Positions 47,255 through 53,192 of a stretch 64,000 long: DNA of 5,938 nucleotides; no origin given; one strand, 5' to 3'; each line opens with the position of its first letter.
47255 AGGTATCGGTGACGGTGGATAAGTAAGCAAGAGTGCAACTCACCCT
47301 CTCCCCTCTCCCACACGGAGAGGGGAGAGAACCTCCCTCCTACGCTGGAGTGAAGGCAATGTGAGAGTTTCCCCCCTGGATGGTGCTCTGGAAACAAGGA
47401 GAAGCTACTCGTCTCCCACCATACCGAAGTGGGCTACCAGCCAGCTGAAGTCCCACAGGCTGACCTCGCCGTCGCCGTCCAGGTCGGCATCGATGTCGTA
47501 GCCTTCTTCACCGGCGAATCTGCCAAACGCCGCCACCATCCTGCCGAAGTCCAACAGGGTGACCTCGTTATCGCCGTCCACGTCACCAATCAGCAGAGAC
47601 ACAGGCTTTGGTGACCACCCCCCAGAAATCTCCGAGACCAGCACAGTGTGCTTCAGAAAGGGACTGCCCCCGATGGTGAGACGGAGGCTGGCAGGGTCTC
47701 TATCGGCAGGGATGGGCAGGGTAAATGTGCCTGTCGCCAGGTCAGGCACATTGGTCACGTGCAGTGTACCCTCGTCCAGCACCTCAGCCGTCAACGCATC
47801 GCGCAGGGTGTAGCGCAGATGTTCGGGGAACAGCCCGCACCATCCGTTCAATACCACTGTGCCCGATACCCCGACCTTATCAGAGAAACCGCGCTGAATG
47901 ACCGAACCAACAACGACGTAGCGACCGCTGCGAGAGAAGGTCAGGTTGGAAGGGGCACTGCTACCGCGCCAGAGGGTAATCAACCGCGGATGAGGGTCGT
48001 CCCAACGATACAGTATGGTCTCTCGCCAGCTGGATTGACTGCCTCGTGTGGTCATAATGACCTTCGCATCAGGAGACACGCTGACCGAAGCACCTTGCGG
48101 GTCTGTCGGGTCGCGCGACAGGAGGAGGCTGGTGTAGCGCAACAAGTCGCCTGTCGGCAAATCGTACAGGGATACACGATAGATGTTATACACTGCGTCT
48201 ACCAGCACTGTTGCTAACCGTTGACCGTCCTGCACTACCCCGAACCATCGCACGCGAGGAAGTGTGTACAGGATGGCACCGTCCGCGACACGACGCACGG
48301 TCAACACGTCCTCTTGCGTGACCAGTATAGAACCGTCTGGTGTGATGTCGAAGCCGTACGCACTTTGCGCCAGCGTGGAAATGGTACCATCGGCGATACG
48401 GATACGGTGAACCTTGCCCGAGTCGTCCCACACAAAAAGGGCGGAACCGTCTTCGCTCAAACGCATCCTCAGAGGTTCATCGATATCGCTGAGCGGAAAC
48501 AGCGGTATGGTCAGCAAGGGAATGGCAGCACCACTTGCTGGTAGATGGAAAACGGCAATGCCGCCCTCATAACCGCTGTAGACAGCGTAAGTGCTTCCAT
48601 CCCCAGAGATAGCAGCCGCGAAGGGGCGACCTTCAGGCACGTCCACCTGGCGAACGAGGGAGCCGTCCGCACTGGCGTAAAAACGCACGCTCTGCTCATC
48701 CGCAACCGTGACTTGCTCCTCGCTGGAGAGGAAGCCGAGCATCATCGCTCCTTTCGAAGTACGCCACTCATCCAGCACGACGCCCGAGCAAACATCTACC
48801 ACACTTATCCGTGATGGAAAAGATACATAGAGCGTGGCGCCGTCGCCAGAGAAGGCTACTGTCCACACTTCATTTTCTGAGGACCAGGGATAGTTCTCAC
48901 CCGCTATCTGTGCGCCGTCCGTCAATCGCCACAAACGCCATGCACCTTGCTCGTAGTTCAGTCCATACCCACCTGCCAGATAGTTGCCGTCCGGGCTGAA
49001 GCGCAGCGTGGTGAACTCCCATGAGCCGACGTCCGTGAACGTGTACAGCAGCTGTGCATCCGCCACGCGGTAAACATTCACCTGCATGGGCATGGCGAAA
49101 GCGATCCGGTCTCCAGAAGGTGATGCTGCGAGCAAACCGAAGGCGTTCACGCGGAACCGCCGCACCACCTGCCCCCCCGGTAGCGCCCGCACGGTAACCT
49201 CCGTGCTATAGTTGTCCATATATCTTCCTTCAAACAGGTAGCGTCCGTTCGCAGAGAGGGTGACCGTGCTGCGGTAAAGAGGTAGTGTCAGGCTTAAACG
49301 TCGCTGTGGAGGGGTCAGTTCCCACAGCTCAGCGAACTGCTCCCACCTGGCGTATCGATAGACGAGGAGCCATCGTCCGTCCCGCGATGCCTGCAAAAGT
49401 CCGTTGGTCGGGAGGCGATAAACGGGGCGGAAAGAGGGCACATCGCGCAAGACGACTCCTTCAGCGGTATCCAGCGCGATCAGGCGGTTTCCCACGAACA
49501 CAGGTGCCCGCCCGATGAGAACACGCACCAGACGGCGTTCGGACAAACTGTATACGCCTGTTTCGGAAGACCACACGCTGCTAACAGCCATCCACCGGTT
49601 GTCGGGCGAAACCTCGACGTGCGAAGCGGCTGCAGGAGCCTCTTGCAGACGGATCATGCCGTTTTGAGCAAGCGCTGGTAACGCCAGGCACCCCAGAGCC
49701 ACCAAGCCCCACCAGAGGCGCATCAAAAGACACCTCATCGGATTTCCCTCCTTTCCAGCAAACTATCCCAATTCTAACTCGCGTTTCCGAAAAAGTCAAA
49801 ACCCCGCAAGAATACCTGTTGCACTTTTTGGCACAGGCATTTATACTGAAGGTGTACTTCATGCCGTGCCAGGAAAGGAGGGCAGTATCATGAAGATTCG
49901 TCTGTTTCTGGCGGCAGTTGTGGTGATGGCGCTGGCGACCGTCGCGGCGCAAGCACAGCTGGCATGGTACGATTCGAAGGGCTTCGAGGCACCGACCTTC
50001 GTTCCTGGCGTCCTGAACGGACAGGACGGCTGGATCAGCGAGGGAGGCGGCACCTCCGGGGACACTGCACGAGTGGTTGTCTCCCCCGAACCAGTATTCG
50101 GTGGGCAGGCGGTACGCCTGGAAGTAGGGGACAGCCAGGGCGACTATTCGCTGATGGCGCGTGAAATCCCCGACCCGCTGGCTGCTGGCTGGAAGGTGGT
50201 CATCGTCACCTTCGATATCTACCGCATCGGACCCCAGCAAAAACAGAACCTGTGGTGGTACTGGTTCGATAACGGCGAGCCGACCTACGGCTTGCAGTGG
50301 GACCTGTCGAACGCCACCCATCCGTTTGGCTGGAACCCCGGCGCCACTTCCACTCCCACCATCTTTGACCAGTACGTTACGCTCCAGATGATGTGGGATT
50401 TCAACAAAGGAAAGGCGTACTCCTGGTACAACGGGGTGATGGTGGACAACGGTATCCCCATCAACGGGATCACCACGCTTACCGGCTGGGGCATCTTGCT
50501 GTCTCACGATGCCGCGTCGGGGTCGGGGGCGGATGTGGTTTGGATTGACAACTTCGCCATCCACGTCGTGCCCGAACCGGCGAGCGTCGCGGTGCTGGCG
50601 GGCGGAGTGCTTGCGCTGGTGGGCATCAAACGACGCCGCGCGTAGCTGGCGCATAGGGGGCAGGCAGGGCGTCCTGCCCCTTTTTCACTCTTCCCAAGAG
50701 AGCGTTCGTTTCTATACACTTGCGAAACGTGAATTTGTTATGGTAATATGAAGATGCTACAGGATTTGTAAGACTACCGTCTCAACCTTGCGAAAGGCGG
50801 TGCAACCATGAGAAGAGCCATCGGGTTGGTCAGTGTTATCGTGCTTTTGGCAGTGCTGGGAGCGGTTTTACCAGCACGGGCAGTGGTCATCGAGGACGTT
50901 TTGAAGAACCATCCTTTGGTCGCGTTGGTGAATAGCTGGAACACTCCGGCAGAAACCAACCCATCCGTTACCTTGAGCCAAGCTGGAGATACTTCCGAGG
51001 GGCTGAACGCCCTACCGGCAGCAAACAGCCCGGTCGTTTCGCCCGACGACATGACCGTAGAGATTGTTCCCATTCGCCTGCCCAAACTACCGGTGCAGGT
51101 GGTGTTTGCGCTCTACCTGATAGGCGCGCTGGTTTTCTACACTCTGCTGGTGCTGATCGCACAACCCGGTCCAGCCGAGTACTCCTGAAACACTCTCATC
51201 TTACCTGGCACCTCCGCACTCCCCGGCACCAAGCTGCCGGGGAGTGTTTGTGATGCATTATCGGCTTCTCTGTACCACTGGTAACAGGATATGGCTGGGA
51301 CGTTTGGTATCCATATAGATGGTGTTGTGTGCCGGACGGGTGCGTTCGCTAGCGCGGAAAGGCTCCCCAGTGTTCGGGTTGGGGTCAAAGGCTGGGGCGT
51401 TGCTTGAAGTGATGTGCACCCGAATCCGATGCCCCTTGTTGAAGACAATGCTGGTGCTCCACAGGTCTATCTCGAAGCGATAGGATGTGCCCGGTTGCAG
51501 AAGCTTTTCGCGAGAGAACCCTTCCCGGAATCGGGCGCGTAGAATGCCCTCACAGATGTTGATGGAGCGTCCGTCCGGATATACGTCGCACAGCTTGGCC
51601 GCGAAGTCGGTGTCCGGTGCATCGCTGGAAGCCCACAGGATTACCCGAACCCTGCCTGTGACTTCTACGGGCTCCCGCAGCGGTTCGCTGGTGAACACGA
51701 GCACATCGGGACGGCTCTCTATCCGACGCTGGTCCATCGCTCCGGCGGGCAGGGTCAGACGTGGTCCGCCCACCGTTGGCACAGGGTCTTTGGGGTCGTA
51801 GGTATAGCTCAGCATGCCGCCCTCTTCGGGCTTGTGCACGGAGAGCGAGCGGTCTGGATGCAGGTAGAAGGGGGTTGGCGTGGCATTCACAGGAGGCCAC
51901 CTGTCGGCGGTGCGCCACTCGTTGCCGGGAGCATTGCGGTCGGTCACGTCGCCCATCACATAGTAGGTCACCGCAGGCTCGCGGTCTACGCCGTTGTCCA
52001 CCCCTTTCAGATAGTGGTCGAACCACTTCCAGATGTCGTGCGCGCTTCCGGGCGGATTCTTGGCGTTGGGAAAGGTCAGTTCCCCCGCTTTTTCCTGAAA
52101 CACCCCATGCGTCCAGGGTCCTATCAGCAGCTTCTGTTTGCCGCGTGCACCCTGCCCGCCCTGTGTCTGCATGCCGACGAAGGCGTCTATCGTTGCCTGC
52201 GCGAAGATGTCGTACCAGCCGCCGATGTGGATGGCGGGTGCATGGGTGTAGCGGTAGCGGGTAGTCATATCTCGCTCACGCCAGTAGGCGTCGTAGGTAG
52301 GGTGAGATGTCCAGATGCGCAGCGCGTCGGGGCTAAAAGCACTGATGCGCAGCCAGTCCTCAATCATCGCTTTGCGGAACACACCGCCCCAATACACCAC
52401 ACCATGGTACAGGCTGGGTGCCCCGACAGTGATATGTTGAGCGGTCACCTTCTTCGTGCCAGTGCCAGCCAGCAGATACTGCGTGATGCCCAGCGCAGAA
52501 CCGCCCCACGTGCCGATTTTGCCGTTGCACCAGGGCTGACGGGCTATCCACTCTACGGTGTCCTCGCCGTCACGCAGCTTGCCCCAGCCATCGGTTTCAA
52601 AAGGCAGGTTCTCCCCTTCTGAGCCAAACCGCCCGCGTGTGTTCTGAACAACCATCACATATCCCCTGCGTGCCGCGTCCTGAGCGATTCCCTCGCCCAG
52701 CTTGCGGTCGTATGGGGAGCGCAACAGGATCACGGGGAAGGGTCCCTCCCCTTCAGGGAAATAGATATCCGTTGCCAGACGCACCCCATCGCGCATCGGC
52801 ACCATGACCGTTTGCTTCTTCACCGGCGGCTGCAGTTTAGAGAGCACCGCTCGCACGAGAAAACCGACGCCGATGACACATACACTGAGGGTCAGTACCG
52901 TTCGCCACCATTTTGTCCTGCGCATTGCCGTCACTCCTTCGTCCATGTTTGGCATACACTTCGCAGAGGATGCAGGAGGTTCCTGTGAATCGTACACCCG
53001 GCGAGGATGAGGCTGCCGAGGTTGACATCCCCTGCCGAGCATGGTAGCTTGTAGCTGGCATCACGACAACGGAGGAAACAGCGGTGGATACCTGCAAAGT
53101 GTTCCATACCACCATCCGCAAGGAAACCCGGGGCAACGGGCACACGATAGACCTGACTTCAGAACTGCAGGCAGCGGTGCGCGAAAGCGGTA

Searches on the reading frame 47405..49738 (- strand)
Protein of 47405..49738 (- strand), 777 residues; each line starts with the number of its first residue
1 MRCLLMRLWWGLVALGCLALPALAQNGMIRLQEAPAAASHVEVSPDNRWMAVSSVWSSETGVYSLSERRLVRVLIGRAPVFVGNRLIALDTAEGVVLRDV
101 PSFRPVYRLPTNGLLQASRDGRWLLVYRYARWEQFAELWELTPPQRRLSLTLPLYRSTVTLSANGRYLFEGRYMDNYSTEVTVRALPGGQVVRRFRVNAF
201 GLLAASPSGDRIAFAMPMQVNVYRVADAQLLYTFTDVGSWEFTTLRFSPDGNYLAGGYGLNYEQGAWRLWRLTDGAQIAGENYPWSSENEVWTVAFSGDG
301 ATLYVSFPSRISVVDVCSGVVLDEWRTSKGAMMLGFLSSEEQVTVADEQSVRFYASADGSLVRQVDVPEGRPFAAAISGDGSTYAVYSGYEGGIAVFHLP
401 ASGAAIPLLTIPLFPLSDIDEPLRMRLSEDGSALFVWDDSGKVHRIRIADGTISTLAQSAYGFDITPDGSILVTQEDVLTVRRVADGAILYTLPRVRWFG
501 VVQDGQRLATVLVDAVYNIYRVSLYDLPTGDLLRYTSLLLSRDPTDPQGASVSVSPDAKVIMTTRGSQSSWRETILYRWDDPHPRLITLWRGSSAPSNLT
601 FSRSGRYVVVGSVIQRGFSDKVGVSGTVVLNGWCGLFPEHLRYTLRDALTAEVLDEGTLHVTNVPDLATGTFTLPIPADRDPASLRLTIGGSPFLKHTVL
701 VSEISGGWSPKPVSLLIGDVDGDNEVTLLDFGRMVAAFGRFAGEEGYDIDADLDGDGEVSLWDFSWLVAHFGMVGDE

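Call 3: search_protein_families(library=pfam, proteins=[window:47405-49738:-], max_evalue=0.1)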
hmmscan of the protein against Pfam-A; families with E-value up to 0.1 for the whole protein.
window:47405-49738:- (777 aa): 10 families
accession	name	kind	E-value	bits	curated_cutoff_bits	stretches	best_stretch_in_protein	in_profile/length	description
PF25174.1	Beta-prop_THOC3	-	8.9e-11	41.7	305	1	176-257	148-231/272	THOC3 beta-propeller domain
PF23414.1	Beta-prop_EML_2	-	5.5e-06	26.4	90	0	219-305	21-98/266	Echinoderm microtubule-associated protein second beta-propeller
PF00404.24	Dockerin_1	-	1.1e-05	25.9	22.9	1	718-768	2-53/57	Dockerin type I domain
PF12894.13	ANAPC4_WD40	-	8.7e-05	23.1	22.9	0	206-259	4-58/91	Anaphase-promoting complex subunit 4 WD40 domain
PF24817.1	WD40_WDHD1_1st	-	0.00014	21.6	109.9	1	200-280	181-259/291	WDHD1 first WD40 domain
PF24780.1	WD40_MABP1-WDR62_1st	-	0.001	18.9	496.3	1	211-354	11-151/328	MABP1/WDR62 first WD40 domain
PF00400.38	WD40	-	0.002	19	27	0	240-257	13-30/39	WD domain, G-beta repeat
PF24814.1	WD40_Prp19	-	0.0045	16.5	320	1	219-316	158-247/281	Prp19 WD40 domain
PF23749.1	DUF7165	-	0.06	12.6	26.7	0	295-401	28-136/442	Domain of unknown function (DUF7165)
PF07676.18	PD40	-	0.069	13.6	20.9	0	246-255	15-24/38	WD40-like Beta Propeller Repeat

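Call 4: search_protein_families(library=ncbifam, proteins=[window:47405-49738:-], max_evalue=0.1)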
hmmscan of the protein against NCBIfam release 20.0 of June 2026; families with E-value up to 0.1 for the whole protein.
window:47405-49738:- (777 aa): 0 families

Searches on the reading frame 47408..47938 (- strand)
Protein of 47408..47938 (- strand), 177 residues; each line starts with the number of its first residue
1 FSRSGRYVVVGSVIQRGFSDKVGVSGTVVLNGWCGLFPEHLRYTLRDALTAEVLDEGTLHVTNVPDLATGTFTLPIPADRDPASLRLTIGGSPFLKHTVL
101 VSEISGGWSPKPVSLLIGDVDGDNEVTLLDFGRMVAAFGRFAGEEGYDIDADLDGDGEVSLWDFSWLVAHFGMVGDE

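Call 68: predict_structure(alignment_id=A3)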
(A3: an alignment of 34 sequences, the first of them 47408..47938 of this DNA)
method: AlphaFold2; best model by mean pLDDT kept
length: 177 residues; sequences in the alignment: 34
mean_pLDDT: 82.7   pTM: 0.72
mean pLDDT of the five models: 82.7, 82.5, 82.0, 81.3, 80.9
residues with pLDDT >= 90: 80; 70-90: 71; 50-70: 10; < 50: 16
segments of 3 or more residues with pLDDT < 50: 1-13
pLDDT, mean of each block of 10 residues (from residue 1): 37 55 91 82 95 96 86 93 94 86 78 83 79 93 94 90 88 65
secondary structure, 60 per line:
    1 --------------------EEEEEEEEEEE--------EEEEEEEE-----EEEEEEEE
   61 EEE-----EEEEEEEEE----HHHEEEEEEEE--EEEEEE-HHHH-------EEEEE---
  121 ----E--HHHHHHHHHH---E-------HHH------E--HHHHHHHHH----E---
elements in order: E21-31 E40-47 E53-63 E69-77 E85-92 E95-100 H102-105 E113-117 H128-137 H161-169

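Call 70: fold_search(model_id=the predicted structure, library=pdb)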
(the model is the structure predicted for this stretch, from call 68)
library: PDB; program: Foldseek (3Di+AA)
matches with E <= 10: 1842; with E <= 0.001: 10
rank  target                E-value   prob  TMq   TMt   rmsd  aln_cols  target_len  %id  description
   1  3kcp_A                4.4e-08  1.00  0.52  0.33   5.6       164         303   17  Crystal structure of interacting Clostridium thermocellum multimodular components (released 2010-02-09)
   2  4fl4_L                3.3e-07  1.00  0.52  0.33   8.2       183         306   18  Scaffoldin conformation and dynamics revealed by a ternary complex from the Clostridium thermocellum cellulosome (released 2012-06-27)
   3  5g5d_B                4.0e-07  1.00  0.53  0.59   5.4       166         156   18  Crystal Structure of the CohScaC2-XDocCipA type II complex from Clostridium thermocellum (released 2017-04-05)
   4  2b59_B                9.0e-07  1.00  0.51  0.57   5.5       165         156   19  The type II cohesin dockerin complex (released 2005-10-11)
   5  4fl4_I                9.6e-07  1.00  0.52  0.33   5.6       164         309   18  Scaffoldin conformation and dynamics revealed by a ternary complex from the Clostridium thermocellum cellulosome (released 2012-06-27)
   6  4fl4_C                1.2e-06  1.00  0.54  0.34   5.6       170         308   17  Scaffoldin conformation and dynamics revealed by a ternary complex from the Clostridium thermocellum cellulosome (released 2012-06-27)
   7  4wi0_B                1.3e-06  1.00  0.50  0.56   5.2       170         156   17  Crystal structure of Coh3ScaB-XDoc_M2ScaA complex: A C-terminal interface mutant of type II Cohesin-X-Dockerin complex (released 2015-10-07)
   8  4u3s_B                3.1e-06  1.00  0.49  0.54   5.4       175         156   16  Crystal structure of Coh3ScaB-XDoc_M1ScaA complex: A N-terminal interface mutant of type II Cohesin-X-Dockerin complex (released 2015-07-29)
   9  5k39_B                4.6e-06  1.00  0.53  0.60   4.9       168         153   23  THE TYPE II COHESIN DOCKERIN COMPLEX FROM CLOSTRIDIUM THERMOCELLUM (released 2017-03-29)
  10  5m0y_B                5.2e-06  1.00  0.52  0.57   5.0       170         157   22  Crystal Structure of the CohScaA-XDocCipB type II complex from Clostridium thermocellum at 1.5Angstrom resolution (released 2017-09-06)
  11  2y3n_B                3.3e-03  1.00  0.29  0.80   1.8        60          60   27  Type II cohesin-dockerin domain from Bacteroides cellolosolvens (released 2012-01-11)
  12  2j72_B                1.0e-02  0.91  0.28  0.42   4.4        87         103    7  alpha-glucan recognition by a family 41 carbohydrate-binding module from Thermotoga maritima pullulanase PulA (released 2006-10-17)
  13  6z2o                  1.4e-02  0.85  0.24  0.14   6.9        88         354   11  Crystal structure of wild type OgpA from Akkermansia muciniphila in P 21 21 21 (released 2020-09-30)
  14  4ecn                  1.6e-02  0.91  0.29  0.07  11.2       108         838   13  Crystal structure of a leucine-rich repeat protein (BT_0210) from Bacteroides thetaiotaomicron VPI-5482 at 2.80 A resolu (released 2012-05-23)
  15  5ttd_A                1.7e-02  0.25  0.18  0.09  15.7       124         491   10  Minor pilin FctB from S. pyogenes with engineered intramolecular isopeptide bond (released 2017-03-01)
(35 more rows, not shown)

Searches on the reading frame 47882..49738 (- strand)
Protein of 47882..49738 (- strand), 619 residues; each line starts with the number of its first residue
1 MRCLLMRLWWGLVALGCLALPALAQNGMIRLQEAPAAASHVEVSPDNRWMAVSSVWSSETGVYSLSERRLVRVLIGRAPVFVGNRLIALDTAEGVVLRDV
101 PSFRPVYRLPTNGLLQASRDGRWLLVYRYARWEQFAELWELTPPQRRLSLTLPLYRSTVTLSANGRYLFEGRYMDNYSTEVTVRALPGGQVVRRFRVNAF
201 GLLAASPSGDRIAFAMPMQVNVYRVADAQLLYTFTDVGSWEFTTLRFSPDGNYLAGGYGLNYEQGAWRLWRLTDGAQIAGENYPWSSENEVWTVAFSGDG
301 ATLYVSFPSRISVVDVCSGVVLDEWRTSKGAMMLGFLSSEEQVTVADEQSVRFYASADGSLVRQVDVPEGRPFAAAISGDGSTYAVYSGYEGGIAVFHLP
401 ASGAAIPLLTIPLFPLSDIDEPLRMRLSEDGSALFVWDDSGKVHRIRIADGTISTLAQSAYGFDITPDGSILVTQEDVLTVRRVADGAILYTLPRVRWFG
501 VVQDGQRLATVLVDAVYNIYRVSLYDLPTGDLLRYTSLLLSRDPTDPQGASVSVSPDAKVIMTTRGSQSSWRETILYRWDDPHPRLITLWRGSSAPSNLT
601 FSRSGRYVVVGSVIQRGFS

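Call 47: search_protein_representatives(protein=window:47882-49738:-)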
Query: 619 residues. Proteins with E-value up to 0.001 (for the whole library): 3966; up to 1e-10: 336; up to 1e-30: 10. The best 150 are listed.
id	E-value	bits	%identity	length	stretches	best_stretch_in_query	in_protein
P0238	1.5e-250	849.3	68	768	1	2-619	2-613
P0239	2.8e-86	306.7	39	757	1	8-583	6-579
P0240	2.1e-80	287.3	57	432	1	351-619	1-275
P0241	7.7e-60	219.3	35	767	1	13-612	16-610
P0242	6.5e-56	206.4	35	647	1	115-612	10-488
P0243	1.8e-38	148.7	31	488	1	13-408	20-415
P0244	2.9e-37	144.8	30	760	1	7-564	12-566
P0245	7.4e-36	140.1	47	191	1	32-224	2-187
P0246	1.1e-35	139.5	51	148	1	262-413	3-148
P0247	2.3e-35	138.5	48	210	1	184-331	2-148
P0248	4.2e-29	117.8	34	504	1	5-418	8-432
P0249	7.1e-29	117.1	31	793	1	34-494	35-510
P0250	9.2e-29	116.7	32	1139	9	170-275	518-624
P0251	5.5e-28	114.1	32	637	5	181-366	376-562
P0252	6.4e-28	113.9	31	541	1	222-612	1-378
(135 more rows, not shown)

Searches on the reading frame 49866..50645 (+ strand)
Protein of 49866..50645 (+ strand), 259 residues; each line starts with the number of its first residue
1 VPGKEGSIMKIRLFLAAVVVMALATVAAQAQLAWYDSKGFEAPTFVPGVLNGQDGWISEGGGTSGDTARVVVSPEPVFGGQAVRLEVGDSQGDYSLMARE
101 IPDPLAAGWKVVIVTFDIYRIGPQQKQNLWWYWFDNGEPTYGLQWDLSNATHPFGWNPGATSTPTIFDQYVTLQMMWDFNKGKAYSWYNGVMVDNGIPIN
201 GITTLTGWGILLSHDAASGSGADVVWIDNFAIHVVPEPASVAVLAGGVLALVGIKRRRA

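Call 3: search_protein_families(library=pfam, proteins=[window:49866-50645:+], max_evalue=0.1)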
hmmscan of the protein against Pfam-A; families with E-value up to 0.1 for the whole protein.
window:49866-50645:+ (259 aa): 1 family
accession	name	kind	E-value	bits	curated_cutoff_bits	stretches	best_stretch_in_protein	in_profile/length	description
PF07589.16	PEP-CTERM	-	0.0028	18.1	20.7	1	235-257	2-24/24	PEP-CTERM motif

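Call 4: search_protein_families(library=ncbifam, proteins=[window:49866-50645:+], max_evalue=0.1)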
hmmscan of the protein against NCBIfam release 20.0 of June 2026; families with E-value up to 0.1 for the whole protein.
window:49866-50645:+ (259 aa): 11 families
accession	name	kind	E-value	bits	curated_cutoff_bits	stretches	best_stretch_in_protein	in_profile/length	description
NF038126.1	PEP_CTERM_FxDxF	subfamily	0.00018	21.8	50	1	181-258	98-164/165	FxDxF family PEP-CTERM protein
NF038120.1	PEP_CTERM_QFxxD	subfamily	0.00035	20.5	80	1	227-257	185-215/215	NF038120 family PEP-CTERM protein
NF038129.1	PEP_NF038129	equivalog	0.00056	19.8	65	1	230-258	166-194/194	NF038129 family PEP-CTERM protein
NF033554.9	floc_PepA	equivalog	0.00083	19.2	80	1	233-258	235-260/261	flocculation-associated PEP-CTERM protein PepA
TIGR02595.1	PEP_CTERM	domain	0.002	18.8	16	1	235-258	1-23/24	PEP-CTERM sorting domain-containing protein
NF038124.1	PEP_CTERM_TLD_A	exception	0.0027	17.3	100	1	222-258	198-235/235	PEP_CTERM-anchored TLD domain-containing protein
NF041538.1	PEP_EDSA_1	subfamily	0.0051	16.5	100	1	233-258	283-307/307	EDSAP-1 family PEP-CTERM protein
NF038125.1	PEP_CTERM_THxN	subfamily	0.0077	15.8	85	1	233-258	221-246/246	THxN family PEP-CTERM protein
NF038118.1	PEP_CTERM_CCXG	equivalog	0.019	14.6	90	1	232-258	173-199/199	CCXG family PEP-CTERM protein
TIGR03370.1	VPLPA-CTERM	domain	0.054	13.5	25.35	0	235-258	1-24/25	VPLPA-CTERM sorting domain-containing protein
NF041927.1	Xrt_dep_XDP1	equivalog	0.083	12.9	125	0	235-258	219-242/242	exosortase-dependent surface protein XDP1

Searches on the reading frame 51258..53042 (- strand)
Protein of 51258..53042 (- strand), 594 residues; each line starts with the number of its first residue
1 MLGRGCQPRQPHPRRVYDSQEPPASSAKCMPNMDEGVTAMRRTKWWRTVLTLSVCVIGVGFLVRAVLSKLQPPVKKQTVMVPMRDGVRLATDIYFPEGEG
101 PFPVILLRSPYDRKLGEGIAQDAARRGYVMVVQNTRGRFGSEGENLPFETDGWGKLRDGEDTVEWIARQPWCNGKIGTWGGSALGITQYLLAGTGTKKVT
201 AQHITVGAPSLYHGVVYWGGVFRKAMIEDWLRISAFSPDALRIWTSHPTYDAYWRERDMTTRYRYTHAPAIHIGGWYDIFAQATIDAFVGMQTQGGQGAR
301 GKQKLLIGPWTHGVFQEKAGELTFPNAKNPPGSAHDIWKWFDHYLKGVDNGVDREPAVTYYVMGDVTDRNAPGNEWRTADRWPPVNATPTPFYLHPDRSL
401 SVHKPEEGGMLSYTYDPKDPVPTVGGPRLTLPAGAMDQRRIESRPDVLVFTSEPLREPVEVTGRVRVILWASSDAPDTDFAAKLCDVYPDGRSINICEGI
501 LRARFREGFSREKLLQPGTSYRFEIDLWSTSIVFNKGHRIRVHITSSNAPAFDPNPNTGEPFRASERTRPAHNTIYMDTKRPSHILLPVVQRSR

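Call 58: search_protein_families(library=pfam, proteins=[window:51258-53042:-], max_evalue=0.01)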
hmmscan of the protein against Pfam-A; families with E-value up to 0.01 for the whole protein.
window:51258-53042:- (594 aa): 2 families
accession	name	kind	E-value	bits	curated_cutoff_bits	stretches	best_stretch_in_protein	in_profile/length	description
PF08530.16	PepX_C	-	4.5e-55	187.3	22.5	1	350-585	1-216/217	X-Pro dipeptidyl-peptidase C-terminal non-catalytic domain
PF02129.25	Peptidase_S15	-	4.3e-52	177.8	23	2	85-231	1-152/262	X-Pro dipeptidyl-peptidase (S15 family)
